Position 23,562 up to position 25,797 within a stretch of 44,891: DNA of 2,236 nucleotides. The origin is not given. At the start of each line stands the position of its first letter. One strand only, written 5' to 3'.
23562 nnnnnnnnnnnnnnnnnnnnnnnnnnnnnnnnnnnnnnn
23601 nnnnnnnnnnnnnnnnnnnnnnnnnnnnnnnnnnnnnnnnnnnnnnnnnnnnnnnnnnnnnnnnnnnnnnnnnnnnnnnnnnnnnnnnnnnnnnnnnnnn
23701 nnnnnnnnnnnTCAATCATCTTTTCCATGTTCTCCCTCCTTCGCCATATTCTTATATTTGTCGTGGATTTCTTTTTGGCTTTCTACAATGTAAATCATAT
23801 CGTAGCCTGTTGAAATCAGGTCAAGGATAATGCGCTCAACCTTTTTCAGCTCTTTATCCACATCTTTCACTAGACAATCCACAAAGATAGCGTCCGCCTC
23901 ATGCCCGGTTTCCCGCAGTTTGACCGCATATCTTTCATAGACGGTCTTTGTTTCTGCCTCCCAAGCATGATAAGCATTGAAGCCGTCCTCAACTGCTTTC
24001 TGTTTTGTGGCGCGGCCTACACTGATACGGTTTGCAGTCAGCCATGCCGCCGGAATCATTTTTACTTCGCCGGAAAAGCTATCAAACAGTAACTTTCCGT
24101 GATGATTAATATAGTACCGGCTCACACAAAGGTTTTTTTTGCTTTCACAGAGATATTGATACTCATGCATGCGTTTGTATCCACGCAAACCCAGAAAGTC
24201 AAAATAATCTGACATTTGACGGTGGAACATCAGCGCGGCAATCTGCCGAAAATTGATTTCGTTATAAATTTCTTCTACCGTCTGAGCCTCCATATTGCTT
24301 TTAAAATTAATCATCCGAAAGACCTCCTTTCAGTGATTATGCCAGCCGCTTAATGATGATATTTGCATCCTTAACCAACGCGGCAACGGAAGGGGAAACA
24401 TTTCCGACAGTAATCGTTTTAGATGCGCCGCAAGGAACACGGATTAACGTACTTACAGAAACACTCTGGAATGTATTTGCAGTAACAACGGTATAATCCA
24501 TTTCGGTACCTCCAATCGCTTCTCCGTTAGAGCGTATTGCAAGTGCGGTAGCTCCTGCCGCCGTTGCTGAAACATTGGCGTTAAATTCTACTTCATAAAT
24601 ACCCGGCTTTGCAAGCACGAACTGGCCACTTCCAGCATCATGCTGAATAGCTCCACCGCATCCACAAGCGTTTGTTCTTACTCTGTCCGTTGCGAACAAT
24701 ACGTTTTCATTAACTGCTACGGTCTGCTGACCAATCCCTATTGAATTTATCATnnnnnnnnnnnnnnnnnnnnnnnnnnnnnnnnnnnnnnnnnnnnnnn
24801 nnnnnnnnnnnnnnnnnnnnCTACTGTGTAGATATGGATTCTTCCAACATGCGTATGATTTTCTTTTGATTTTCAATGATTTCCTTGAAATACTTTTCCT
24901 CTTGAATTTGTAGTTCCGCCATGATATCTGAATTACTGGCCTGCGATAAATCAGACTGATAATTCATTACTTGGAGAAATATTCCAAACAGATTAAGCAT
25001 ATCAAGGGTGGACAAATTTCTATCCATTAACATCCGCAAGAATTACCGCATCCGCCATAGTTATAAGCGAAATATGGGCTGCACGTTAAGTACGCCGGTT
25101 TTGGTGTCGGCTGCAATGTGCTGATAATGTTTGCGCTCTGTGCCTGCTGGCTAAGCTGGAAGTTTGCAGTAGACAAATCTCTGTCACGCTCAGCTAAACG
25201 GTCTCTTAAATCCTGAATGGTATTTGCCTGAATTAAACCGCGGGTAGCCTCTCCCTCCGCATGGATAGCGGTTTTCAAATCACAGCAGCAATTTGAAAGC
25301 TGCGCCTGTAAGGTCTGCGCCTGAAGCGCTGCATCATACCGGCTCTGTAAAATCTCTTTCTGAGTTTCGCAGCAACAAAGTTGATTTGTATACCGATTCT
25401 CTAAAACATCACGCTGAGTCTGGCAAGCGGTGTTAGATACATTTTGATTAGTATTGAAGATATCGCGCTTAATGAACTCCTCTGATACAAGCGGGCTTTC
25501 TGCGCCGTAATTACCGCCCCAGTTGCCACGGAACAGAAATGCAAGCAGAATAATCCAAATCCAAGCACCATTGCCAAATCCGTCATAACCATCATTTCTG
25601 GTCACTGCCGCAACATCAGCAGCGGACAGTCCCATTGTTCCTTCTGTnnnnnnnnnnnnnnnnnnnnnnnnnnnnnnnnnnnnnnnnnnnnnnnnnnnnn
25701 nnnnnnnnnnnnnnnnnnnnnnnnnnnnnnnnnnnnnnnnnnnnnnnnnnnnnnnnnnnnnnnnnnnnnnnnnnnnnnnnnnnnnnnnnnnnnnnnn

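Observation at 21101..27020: A ~6 kb accessory-gene island inserted between the minor-head and scaffold genes of the head module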

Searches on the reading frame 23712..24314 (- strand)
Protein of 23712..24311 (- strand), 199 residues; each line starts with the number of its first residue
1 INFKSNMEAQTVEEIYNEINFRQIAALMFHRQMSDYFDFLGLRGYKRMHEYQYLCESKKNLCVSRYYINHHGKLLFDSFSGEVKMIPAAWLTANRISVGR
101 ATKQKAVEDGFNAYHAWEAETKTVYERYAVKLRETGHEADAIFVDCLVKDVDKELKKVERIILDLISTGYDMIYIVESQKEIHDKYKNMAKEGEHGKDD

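Call 4: search_protein_families(library=pfam, max_evalue=0.1, proteins=[window:23712-24311:-])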
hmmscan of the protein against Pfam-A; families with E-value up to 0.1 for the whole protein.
window:23712-24311:- (199 aa): 0 families
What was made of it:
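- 23712..24314 (-): g200: ferritin-like helical protein whose ferroxidase ligands appear lost. Present only in type-A cassettes and in the C. perfringens and Dulem 36 versions. Pfam itself gives no hit (call 4).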

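Call 6: search_protein_families(library=phrogs, max_evalue=0.01, proteins=[window:23712-24311:-])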
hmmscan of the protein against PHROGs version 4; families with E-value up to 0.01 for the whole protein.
window:23712-24311:- (199 aa): 1 family
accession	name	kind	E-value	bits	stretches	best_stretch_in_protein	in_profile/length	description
phrog_17879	-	unknown function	3.6e-08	34.3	1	16-190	16-172/175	-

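Call 14: search_protein_families(library=ncbifam, max_evalue=0.1, proteins=[window:23712-24311:-])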
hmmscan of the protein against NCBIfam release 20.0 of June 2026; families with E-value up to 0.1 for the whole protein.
window:23712-24311:- (199 aa): 0 families

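Call 23: search_solved_structures(query=A1, max_evalue=10, show_alignments=2)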
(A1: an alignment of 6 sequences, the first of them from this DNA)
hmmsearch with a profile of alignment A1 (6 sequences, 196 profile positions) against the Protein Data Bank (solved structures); distinct sequences matched with E-value up to 10: 32.
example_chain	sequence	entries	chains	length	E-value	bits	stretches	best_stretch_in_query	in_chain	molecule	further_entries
5ls9_A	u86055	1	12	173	1.2e-05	28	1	13-77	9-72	Ferritin, putative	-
3kx9_A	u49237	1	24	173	3.8e-05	26.4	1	13-75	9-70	Ferritin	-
1s3q_A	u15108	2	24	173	4.5e-05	26.2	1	13-75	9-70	ferritin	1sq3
5v5k_A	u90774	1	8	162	0.00011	24.9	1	13-74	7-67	Ferritin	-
1z4a_A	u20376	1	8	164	0.00018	24.2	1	12-117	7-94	ferritin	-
6txh_A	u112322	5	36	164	0.00033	23.4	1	13-76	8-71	Ferritin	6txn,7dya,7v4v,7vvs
6ls0_H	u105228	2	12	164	0.00037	23.2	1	13-76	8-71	Ferritin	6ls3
6txj_A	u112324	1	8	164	0.00039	23.1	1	13-76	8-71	Ferritin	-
1vlg_A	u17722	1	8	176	0.0005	22.8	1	12-92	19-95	ferritin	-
6txl_A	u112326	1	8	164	0.00063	22.4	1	13-75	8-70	Ferritin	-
6txk_A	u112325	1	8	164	0.00068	22.3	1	13-117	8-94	Ferritin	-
6txi_A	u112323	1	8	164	0.00085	22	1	13-115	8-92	Ferritin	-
6txm_A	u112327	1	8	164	0.00098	21.8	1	13-115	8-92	Ferritin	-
7dy8_H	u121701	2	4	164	0.001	21.8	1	13-79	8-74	Ferritin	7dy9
7dl5_H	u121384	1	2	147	0.0011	21.7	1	13-76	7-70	Ferritin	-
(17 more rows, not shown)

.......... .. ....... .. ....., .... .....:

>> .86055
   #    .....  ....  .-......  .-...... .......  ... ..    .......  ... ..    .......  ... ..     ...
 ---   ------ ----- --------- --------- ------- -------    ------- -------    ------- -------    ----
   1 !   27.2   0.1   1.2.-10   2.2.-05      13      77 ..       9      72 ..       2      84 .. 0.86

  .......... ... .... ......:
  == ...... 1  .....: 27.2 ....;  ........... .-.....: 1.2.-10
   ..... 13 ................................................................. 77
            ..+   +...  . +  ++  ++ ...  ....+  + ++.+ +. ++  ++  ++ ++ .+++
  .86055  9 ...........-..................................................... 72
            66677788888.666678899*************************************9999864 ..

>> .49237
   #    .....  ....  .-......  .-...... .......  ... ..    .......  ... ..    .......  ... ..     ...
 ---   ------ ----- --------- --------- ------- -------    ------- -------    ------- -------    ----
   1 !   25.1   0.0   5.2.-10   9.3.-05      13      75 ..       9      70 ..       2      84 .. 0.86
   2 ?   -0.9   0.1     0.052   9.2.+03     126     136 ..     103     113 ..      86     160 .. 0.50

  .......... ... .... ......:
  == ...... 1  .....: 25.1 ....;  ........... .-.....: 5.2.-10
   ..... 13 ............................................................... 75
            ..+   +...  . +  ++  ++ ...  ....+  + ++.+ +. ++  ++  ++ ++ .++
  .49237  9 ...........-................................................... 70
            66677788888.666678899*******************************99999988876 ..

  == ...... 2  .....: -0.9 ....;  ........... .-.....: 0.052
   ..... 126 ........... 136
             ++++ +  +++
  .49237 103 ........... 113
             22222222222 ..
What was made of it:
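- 23712..24314 (-): A profile against PDB matches ferritins at E 1.2e-5, over query residues 13-77 (call 23).
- Closest known: Ferritins. Same: A profile of g200 homologues matches the first two helices of ferritins at E 1e-5 (call 23).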

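Call 36: search_protein_families(library=padloc, max_evalue=0.01, proteins=[window:23715-24314:-])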
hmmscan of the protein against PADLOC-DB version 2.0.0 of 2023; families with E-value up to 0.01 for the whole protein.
window:23715-24314:- (200 aa): 0 families

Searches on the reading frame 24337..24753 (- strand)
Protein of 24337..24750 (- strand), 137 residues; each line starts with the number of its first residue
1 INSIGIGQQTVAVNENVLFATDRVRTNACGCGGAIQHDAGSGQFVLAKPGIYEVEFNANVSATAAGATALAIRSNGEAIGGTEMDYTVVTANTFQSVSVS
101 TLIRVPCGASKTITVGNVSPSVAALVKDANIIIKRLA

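Call 4: search_protein_families(library=pfam, max_evalue=0.1, proteins=[window:24337-24750:-])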
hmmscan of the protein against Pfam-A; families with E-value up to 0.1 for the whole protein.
window:24337-24750:- (137 aa): 2 families
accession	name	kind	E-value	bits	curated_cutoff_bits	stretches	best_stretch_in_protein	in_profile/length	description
PF18573.7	BclA_C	-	6.7e-11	42.6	38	1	32-137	29-128/128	BclA C-terminal domain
PF00386.27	C1q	-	0.057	14.1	23.7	1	36-83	31-76/127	C1q domain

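Call 6: search_protein_families(library=phrogs, max_evalue=0.01, proteins=[window:24337-24750:-])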
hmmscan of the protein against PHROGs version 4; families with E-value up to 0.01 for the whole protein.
window:24337-24750:- (137 aa): 1 family
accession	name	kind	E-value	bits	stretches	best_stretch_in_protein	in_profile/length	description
phrog_20016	-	unknown function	8.6e-17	62.1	1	4-136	5-140/141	-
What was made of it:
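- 24337..24753 (-): g138Bcl: stand-alone BclA_C (C1q/TNF-like) beta-sandwich protein with conserved Cys near both ends and no collagen repeats. PF18573, 6.7e-11, above the gathering score (call 4). phrog_20016, 8.6e-17 (call 6).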

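Call 14: search_protein_families(library=ncbifam, max_evalue=0.1, proteins=[window:24337-24750:-])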
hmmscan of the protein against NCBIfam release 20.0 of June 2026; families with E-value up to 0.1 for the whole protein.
window:24337-24750:- (137 aa): 0 families

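Call 36: search_protein_families(library=padloc, max_evalue=0.01, proteins=[window:24340-24753:-])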
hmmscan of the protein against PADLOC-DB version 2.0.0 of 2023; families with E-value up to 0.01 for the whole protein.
window:24340-24753:- (138 aa): 0 families

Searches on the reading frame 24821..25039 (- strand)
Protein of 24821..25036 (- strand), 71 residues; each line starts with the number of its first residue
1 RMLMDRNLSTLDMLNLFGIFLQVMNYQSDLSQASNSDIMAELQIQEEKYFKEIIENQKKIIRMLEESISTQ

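Call 4: search_protein_families(library=pfam, max_evalue=0.1, proteins=[window:24821-25036:-])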
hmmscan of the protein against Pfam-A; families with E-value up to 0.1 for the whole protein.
window:24821-25036:- (71 aa): 0 families

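Call 6: search_protein_families(library=phrogs, max_evalue=0.01, proteins=[window:24821-25036:-])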
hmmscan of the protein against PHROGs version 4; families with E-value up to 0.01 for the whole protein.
window:24821-25036:- (71 aa): 1 family
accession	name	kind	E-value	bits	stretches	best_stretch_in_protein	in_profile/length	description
phrog_1063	-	head and packaging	0.0027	18.9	1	12-67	56-110/143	terminase small subunit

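Call 14: search_protein_families(library=ncbifam, max_evalue=0.1, proteins=[window:24821-25036:-])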
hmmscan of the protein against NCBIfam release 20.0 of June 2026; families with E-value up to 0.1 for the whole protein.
window:24821-25036:- (71 aa): 0 families

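Call 94: search_protein_families(library=pfam, max_evalue=0.01, proteins=[window:24824-25039:-])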
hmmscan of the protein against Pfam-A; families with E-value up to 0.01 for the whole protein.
window:24824-25039:- (72 aa): 0 families
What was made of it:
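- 24821..25039 (-): g72: small protein with a hydrophobic N-terminal helix, a conserved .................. motif and a helical C-terminus. The true start is probably an internal ATG. No family hit (calls 4, 94).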

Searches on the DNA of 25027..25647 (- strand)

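Call 97: search_dna_similar(query=L108:4400-11200:+, collection=phages, mode=near, max_rows=30)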
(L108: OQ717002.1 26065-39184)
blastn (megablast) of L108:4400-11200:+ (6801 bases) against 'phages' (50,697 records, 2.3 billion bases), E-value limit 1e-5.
Records with a match: 15; places in all: 17; records where one place covers at least 80% of the query: 5.
Best place of each record, by identity: >=99% 1; 95-99% 10; 90-95% 4.
By first word of the organism name: Clostridium 15.
By host as written in the record: Clostridium perfringens 12; Clostridium perfringens 012 1; Clostridium perfringens 2589 1; Clostridium perfringens JCM 1290 1.
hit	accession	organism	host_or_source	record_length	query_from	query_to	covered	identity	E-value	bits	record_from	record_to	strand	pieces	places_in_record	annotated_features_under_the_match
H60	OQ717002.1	Clostridium phage vB_CpeS-17DYC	Clostridium perfringens 012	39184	1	6801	100%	100.0%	0e+0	12560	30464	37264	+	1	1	antirepressor protein | hypothetical protein (x15) | putative recombination protein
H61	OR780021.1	Clostridium phage XP41-N3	Clostridium perfringens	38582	136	6801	92%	93.0%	0e+0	9095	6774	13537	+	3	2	antirepressor protein | hypothetical protein (x13) | Erf-like ssDNA annealing protein | Mu Gam-like end protection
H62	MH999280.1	Clostridium phage CPD1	Clostridium perfringens 2589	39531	148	6797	88%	93.9%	0e+0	9037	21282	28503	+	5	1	DNA binding protein | hypothetical protein (x16) | recombinase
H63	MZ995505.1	Clostridium phage vB_CpeP_PMQ04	Clostridium perfringens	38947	148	6797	86%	94.6%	0e+0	9006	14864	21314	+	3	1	DNA binding protein | hypothetical protein (x15)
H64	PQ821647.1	Clostridium phage HMD-PC1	Clostridium perfringens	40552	147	6801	83%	95.5%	0e+0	9090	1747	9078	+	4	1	anti-repressor | hypothetical protein (x13) | recombinase | site-specific DNA-methyltransferase | Gam-like end protection protein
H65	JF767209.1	Clostridium phage phiCP34O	Clostridium perfringens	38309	147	6797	51%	96.8%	0e+0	5769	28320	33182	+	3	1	uncharacterized phage-encoded protein | ERF superfamily protein | hypothetical protein (x8)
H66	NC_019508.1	Clostridium phage phiCP34O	Clostridium perfringens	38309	147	6797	51%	96.8%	0e+0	5769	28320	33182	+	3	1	anti-repressor | Erf-like ssDNA annealing protein | hypothetical protein (x7) | ERCC4-type nuclease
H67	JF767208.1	Clostridium phage phiCP13O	Clostridium perfringens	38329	147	6797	51%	96.4%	0e+0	5703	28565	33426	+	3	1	uncharacterized phage-encoded protein | hypothetical protein (x8) | ERF superfamily protein (x2)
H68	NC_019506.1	Clostridium phage phiCP13O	Clostridium perfringens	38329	147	6797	51%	96.4%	0e+0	5703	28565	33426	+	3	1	anti-repressor | hypothetical protein (x7) | Erf-like ssDNA annealing protein (x2) | ERCC4-type nuclease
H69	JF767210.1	Clostridium phage phiCP9O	Clostridium perfringens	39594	136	6797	51%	96.0%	0e+0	5630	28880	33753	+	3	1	uncharacterized phage-encoded protein | ERF superfamily protein | hypothetical protein (x9)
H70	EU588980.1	Clostridium phage phiCP39-O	Clostridium perfringens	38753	136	6797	51%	95.9%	0e+0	5625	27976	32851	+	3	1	antirepressor | hypothetical protein (x10) | Gp157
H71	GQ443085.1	Clostridium phage phiCP26F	Clostridium perfringens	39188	136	6797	51%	95.9%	0e+0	5625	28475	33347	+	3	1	phi26F_gp35: hypothetical protein | phi26F_gp40: ERF superfamily protein | phi26F_gp37: hypothetical protein | phi26F_gp34: hypothetical protein | phi26F_gp36: hypothetical protein | and 6 other names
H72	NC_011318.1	Clostridium phage phiCP39-O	Clostridium perfringens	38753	136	6797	51%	95.9%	0e+0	5625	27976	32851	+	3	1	anti-repressor | Erf-like ssDNA annealing protein | hypothetical protein (x8) | Mu Gam-like end protection | ERCC4-type nuclease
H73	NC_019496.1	Clostridium phage phiCP26F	Clostridium perfringens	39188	136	6797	51%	95.9%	0e+0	5625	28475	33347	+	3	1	phi26F_gp35: anti-repressor | phi26F_gp40: Erf-like ssDNA annealing protein | phi26F_gp37: hypothetical protein | phi26F_gp34: hypothetical protein | phi26F_gp36: hypothetical protein | and 6 other names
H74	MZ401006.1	Clostridium phage CPQ4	Clostridium perfringens JCM 1290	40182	148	4602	52%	93.3%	0e+0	5208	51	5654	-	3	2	hypothetical protein (x12) | DNA binding protein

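Call 98: get_annotated_region(hit=H72, flank=500)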
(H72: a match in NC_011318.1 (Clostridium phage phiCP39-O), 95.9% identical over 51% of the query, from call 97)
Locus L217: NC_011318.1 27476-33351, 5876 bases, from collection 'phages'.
description: Clostridium phage 39-O, complete genome.
organism: Clostridium phage phiCP39-O (NCBI taxid 541865)
taxonomy: Viruses; Duplodnaviria; Heunggongvirae; Uroviricota; Caudoviricetes
host: Clostridium perfringens; source: -; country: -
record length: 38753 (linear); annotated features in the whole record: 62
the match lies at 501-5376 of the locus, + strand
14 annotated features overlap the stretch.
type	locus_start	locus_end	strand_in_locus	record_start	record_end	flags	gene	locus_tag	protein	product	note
CDS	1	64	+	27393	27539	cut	-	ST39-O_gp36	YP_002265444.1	hypothetical protein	-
CDS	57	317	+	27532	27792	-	-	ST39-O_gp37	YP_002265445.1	hypothetical protein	contains tRNA synthase region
CDS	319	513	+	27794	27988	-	-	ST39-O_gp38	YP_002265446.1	hypothetical protein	-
CDS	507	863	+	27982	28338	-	-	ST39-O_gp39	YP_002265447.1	hypothetical protein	contains antibiotic transport region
CDS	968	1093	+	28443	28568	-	-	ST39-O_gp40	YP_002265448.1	hypothetical protein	-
CDS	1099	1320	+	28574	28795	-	-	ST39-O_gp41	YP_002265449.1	hypothetical protein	contains endonuclease IV region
CDS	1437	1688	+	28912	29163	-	-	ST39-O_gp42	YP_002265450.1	hypothetical protein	-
CDS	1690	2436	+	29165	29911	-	-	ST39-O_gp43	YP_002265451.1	anti-repressor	-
CDS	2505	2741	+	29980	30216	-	-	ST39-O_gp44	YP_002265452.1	hypothetical protein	-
CDS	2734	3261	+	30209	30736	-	-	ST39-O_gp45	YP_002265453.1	hypothetical protein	contains ferritin domain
CDS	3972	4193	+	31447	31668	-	-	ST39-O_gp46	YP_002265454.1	hypothetical protein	-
CDS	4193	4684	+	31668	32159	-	-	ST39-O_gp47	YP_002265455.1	Mu Gam-like end protection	similar to siphovirus Gp157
CDS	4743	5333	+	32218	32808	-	-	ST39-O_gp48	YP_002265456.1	Erf-like ssDNA annealing protein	contains DNA binding region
CDS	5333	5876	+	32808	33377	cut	-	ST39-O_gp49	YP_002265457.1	ERCC4-type nuclease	similar to phage phi105 protein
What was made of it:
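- Closest known: Ferritins. Same: The phiCP39-O homologue is annotated as containing a ferritin domain (call 98).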
